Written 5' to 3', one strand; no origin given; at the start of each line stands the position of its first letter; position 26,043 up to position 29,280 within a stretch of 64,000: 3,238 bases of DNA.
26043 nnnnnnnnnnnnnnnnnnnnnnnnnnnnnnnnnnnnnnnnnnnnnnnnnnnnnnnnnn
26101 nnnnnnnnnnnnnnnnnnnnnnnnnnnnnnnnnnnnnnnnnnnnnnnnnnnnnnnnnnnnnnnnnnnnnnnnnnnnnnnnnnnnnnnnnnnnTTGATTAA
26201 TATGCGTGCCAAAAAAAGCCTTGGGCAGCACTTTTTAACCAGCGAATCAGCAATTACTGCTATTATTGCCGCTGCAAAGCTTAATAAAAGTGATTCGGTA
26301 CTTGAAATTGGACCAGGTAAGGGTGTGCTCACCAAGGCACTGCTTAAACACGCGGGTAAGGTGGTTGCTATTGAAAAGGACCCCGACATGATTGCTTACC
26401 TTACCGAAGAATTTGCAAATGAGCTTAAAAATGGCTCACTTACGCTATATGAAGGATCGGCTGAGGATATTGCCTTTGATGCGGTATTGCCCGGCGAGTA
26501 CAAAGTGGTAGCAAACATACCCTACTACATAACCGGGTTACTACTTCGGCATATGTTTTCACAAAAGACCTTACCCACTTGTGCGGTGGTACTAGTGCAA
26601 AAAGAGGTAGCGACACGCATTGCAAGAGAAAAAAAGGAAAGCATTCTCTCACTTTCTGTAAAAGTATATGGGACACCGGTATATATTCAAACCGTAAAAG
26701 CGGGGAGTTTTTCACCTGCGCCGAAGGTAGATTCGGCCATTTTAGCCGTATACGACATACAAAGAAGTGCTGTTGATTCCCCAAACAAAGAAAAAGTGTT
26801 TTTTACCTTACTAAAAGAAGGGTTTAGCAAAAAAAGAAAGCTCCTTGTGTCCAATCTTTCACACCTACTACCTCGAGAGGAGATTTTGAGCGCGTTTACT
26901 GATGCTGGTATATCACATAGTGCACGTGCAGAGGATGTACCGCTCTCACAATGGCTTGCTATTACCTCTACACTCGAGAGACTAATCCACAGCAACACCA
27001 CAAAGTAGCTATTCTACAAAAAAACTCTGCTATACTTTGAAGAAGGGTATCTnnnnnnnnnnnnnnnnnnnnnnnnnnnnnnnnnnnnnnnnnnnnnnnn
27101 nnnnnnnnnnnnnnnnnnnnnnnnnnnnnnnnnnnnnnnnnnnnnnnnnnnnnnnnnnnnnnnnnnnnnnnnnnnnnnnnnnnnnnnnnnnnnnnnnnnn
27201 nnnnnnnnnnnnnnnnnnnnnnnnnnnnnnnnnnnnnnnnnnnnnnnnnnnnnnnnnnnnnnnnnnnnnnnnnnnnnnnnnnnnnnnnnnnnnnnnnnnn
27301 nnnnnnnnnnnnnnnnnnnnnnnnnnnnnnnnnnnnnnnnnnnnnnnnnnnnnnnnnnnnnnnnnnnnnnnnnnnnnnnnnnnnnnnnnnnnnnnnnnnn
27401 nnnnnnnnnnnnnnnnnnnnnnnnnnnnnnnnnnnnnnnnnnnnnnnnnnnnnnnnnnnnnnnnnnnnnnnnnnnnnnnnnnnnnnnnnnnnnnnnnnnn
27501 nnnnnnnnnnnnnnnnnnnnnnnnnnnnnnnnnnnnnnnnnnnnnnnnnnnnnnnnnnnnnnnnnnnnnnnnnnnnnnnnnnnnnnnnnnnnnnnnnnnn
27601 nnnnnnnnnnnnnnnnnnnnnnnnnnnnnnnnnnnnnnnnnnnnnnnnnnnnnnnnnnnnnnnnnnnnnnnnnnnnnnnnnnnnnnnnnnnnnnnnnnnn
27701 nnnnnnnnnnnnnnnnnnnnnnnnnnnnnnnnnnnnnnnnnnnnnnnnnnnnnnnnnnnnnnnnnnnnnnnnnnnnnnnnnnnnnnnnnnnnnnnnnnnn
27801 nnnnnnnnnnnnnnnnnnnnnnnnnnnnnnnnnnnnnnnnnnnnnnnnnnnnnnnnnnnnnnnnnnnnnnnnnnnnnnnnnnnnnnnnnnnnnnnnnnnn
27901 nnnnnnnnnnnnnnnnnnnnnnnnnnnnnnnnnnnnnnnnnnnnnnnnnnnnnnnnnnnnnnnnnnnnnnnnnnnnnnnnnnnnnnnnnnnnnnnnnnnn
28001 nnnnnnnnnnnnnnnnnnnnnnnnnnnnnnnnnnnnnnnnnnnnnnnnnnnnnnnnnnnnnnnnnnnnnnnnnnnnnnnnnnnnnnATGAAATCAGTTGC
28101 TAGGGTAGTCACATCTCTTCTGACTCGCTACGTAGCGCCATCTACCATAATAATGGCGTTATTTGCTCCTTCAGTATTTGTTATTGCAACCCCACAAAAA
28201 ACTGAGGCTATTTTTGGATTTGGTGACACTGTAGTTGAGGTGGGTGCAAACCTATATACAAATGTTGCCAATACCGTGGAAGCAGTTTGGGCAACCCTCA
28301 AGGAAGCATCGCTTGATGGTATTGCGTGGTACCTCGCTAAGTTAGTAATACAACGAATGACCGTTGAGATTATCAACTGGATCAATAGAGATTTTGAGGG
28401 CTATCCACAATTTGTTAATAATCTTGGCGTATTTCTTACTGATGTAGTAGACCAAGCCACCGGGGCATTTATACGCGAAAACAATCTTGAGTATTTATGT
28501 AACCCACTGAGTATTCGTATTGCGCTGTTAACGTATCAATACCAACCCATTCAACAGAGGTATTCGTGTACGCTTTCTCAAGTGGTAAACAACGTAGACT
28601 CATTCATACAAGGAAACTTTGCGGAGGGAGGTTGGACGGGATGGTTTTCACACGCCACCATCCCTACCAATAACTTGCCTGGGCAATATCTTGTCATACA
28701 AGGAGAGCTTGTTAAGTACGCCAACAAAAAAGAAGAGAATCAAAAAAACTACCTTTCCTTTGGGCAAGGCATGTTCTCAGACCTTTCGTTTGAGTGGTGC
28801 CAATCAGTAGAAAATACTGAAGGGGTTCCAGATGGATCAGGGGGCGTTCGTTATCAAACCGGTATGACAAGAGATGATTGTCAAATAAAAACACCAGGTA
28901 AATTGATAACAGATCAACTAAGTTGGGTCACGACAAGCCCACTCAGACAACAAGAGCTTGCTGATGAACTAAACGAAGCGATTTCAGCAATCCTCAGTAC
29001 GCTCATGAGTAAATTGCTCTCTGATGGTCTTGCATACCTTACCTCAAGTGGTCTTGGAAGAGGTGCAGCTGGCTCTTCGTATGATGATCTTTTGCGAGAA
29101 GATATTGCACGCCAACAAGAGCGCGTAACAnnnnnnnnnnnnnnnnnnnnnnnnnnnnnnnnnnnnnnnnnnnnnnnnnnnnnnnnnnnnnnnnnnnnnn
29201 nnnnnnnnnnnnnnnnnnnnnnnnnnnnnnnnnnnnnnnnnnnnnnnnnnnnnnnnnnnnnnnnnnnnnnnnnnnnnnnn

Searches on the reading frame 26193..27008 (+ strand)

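Call 9: search_protein_families(library=pfam, proteins=[window:26193-27008:+], max_evalue=0.01)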
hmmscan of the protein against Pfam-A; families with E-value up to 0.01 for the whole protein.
window:26193-27008:+ (271 aa): 8 families
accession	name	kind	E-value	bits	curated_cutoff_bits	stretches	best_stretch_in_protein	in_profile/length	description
PF00398.26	RrnaAD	-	1.2e-47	162.7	24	1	5-261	3-261/263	Ribosomal RNA adenine dimethylase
PF13649.12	Methyltransf_25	-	1.9e-06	28.9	27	1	36-96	1-61/97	Methyltransferase domain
PF08241.18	Methyltransf_11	-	3.9e-05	24.6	21.2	1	37-96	1-57/95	Methyltransferase domain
PF08242.18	Methyltransf_12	-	0.00077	20.6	30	1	37-99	1-70/98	Methyltransferase domain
PF01135.25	PCMT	-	0.0013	19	20.3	1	17-69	57-113/210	Protein-L-isoaspartate(D-aspartate) O-methyltransferase (PCMT)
PF13847.12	Methyltransf_31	-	0.0017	18.5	27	1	31-95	2-75/145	Methyltransferase domain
PF13489.12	Methyltransf_23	-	0.0019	18.4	27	1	27-70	17-60/164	Methyltransferase domain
PF02475.24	TRM5-TYW2_MTfase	-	0.0076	16.7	28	0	28-94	32-100/164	TRM5/TYW2 methyltransferase domain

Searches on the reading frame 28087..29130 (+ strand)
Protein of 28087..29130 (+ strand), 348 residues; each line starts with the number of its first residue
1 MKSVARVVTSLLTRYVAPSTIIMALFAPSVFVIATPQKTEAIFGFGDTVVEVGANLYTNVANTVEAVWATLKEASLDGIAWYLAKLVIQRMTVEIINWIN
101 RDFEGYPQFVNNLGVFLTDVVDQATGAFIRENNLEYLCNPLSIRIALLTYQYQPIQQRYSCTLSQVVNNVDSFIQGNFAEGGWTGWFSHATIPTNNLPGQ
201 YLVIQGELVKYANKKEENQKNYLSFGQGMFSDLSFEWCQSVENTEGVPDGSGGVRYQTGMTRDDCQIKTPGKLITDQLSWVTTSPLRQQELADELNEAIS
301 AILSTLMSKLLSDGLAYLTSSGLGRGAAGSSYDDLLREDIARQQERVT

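Call 72: search_protein_representatives(alignment_id=A7)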
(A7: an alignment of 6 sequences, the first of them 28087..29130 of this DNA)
Query: 6 sequences, 609 profile positions. Proteins with E-value up to 0.001 (for the whole library): 5302; up to 1e-10: 4542; up to 1e-30: 2229. The best 150 are listed.
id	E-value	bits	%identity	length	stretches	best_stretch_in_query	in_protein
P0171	3.8e-252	854.7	-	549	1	1-579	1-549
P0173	1.2e-213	727.5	-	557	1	11-608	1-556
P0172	6.8e-203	692.0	-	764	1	7-602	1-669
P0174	2.7e-116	406.0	-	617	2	11-370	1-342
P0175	2.3e-102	360.0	-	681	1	11-488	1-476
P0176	1.6e-101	357.2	-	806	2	8-330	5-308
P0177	3.5e-98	346.2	-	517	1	9-326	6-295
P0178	1.2e-95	337.8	-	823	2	71-352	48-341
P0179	4.2e-95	336.0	-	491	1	11-382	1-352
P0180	1.0e-93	331.5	-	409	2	11-246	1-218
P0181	1.7e-93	330.7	-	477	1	11-454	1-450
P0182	1.8e-92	327.3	-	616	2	65-320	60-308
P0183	1.4e-89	317.7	-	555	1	10-327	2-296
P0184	2.4e-89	317.0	-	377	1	11-323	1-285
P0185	6.0e-89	315.7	-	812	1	74-318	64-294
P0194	1.6e-86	307.7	-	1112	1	12-329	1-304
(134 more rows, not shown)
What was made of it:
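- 28087..29808 (+): Conserved secreted or anchored protein (573 aa). Its roughly 300-aa helical N-domain belongs to a very large CPR family. It is a candidate VirB5/TrbJ-like (pilus-tip or stalk) subunit with a variable C-terminal extension. The family has 5302 clusters at 50% identity with E<=1e-3 (call 72).
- Tried and rejected: The exhaustive search was needed (call 72).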

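Call 75: search_protein_families(library=pfam, alignment_id=A10, max_evalue=0.001)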
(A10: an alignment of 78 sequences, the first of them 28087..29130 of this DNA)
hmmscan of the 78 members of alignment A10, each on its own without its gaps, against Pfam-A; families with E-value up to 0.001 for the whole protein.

A. member 1, window:28087-29130:+ (348 aa): 0 families

B. families by the number of members that match (of 78 scanned): 6 families
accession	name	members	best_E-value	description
PF18998.6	Flg_new_2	2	1e-16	Divergent InlB B-repeat domain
PF13605.11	DUF4141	2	7.5e-08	Domain of unknown function (DUF4141)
PF16403.11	Bact_surface_Ig-like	1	4.6e-15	Bacterial surface protein, Ig-like domain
PF17210.9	SdrD_B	1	1.4e-10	SdrD B-like domain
PF00754.31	F5_F8_type_C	1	4.5e-07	F5/8 type C domain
PF22633.2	F5_F8_type_C_2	1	7.5e-05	NedA-like, galactose-binding domain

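Call 78: predict_structure(alignment_id=A10)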
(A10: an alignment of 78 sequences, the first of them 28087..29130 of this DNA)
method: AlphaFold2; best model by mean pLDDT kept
length: 348 residues; sequences in the alignment: 78
mean_pLDDT: 68.6   pTM: 0.31
mean pLDDT of the five models: 68.6, 67.3, 63.8, 62.3, 61.9
residues with pLDDT >= 90: 6; 70-90: 185; 50-70: 90; < 50: 67
segments of 3 or more residues with pLDDT < 50: 40-75, 155-166, 315-327
pLDDT, mean of each block of 10 residues (from residue 1): 84 88 81 58 39 42 43 55 81 87 87 82 77 67 52 47 49 65 71 78 81 81 68 73 87 87 72 69 76 71 64 49 50 71 69
secondary structure, 60 per line:
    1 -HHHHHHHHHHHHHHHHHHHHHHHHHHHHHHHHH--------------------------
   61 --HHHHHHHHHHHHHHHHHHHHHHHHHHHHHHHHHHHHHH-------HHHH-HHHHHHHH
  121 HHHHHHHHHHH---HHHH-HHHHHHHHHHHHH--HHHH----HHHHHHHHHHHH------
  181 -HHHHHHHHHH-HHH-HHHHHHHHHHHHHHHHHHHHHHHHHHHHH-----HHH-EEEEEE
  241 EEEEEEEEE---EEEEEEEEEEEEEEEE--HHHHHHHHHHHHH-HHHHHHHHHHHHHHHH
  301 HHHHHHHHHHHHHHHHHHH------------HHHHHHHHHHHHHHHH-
elements in order: H2-34 H63-100 H108-111 H113-131 H135-138 H140-152 H155-158 H163-174 H182-191 H197-225 E235-249 E253-268 H271-283 H285-319 H332-347

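Call 80: fold_search(model_id=the predicted structure, library=pdb)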
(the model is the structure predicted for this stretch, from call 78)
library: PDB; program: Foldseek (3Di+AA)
matches with E <= 10: 34; with E <= 0.001: 0
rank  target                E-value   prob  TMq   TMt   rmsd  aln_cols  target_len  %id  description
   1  6urt_A                1.0e+00  0.06  0.10  0.11  23.6       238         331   12  Extended Sensor Paddles with Bound Lipids Revealed in Mechanosensitive Channel YnaI (released 2020-10-28)
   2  8j9h_E6               3.8e+00  0.02  0.10  0.11  38.0       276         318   11  Cryo-EM structure of Euglena gracilis respiratory complex I, deactive state (released 2024-02-28)
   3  6vq8_a                4.8e+00  0.06  0.08  0.04  24.6       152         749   14  Mammalian V-ATPase from rat brain - composite model of rotational state 3 bound to ADP and SidK (built from focused re (released 2020-03-18)
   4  5irg_B                5.8e+00  0.16  0.11  0.13   5.1        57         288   23  Reverse transcriptase domain of group II intron maturase from Roseburia intestinalis in P212121 space group (released 2016-05-04)
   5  2e69_A                5.8e+00  0.03  0.06  0.08   9.2        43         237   23  Crystal structure of the stationary phase survival protein SurE from Thermus thermophilus HB8 in complex with sulfate (released 2007-08-28)
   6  5irg_A                6.5e+00  0.14  0.11  0.13   5.1        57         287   23  Reverse transcriptase domain of group II intron maturase from Roseburia intestinalis in P212121 space group (released 2016-05-04)
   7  9kzu_SG               6.5e+00  0.04  0.07  0.09  21.5       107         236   12  Cryo-EM structure of the HCV IRES-dependently initiated CMV-stalled 80S ribosome (non-rotated state) in complexed wit (released 2025-12-03)
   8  7nvr_b                6.9e+00  0.04  0.12  0.26  27.2       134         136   16  Human Mediator with RNA Polymerase II Pre-initiation complex (released 2021-05-05)
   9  5mr9_B                7.3e+00  0.09  0.09  0.27   6.8        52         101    8  Ligand-receptor complex. (released 2018-01-17)
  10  9grw_B                7.3e+00  0.02  0.05  0.04  10.0        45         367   11  Structure of Heparinase I from Bacteroides eggerthii in complex with calcium cofactor (released 2025-09-24)
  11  8i24_F                7.3e+00  0.01  0.08  0.12  27.5       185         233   11  Clostridium thermocellum RNA polymerase transcription open complex with SigI6 and its promoter (released 2023-10-11)
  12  1o75_B                7.7e+00  0.06  0.06  0.05  12.0        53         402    9  Tp47, the 47-Kilodalton Lipoprotein of Treponema pallidum (released 2002-11-01)
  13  1hs7_MODEL_1_A        7.7e+00  0.04  0.08  0.23  20.7        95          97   20  VAM3P N-TERMINAL DOMAIN SOLUTION STRUCTURE (released 2001-03-07)
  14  9xqd_4                8.2e+00  0.07  0.07  0.08   7.1        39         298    8  The structure of outer peripheral region in the phage phiKZ baseplate complex (released 2026-02-11)
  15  9y5q_A                8.2e+00  0.03  0.12  0.12  27.8       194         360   13  Cryo EM structure of KCa3.1_R355K_I/calmodulin channel in complex with rimtuzalcap (released 2025-10-15)
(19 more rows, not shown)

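Call 91: find_encoding_contigs(protein=P0194, flank=10000, max_places=2)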
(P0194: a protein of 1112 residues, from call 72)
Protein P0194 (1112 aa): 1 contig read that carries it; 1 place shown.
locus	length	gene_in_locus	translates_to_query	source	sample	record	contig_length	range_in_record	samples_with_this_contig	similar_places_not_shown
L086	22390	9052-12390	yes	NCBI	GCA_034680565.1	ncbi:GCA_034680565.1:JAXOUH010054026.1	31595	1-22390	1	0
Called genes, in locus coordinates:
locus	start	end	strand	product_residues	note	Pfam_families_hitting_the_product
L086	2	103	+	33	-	?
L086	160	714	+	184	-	PF01936:NYN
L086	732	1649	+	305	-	-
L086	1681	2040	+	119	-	PF01258:zf-dskA_traR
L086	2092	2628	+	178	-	-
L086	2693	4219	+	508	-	PF13541:ChlI, PF00158:Sigma54_activat (faint), PF00493:MCM, PF01078:Mg_chelatase, PF00004:AAA (faint), PF07728:AAA_5, PF13335:Mg_chelatase_C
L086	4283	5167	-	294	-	PF23446:LysM1_NFP_LYK (faint), PF23473:LysM3_LYK4_5 (weak), PF01476:LysM, PF01551:Peptidase_M23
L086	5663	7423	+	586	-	PF00580:UvrD-helicase, PF13245:AAA_19 (weak), PF01443:Viral_helicase1 (faint), PF13361:UvrD_C, PF13538:UvrD_C_2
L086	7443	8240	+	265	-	PF00398:RrnaAD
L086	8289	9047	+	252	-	-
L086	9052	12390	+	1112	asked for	-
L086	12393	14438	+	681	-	-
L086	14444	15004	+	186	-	-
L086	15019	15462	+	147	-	PF12666:PrgI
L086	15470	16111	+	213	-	PF26593:TraC-like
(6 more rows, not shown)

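Call 97: search_protein_families(library=ncbifam, alignment_id=A10, max_evalue=0.01)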
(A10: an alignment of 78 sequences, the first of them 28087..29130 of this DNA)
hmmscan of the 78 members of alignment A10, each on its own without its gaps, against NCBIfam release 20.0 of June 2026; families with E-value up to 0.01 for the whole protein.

A. member 1, window:28087-29130:+ (348 aa): 0 families

B. families by the number of members that match (of 78 scanned): 5 families
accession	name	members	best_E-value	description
NF010448.0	PRK13874.1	8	7.7e-06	conjugal transfer protein TrbJ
NF000535.3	MSCRAMM_SdrC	1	2.9e-05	MSCRAMM family adhesin SdrC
NF012181.0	MSCRAMM_SdrD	1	7.1e-05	MSCRAMM family adhesin SdrD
NF010452.0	PRK13879.1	1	0.00041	P-type conjugative transfer protein TrbJ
NF006080.0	PRK08226.1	1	0.0021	SDR family oxidoreductase UcpA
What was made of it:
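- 28087..29808 (+): NCBIfam TrbJ hits 8 of 78 members and Pfam DUF4141 hits 2 of 78 (calls 97, 75).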
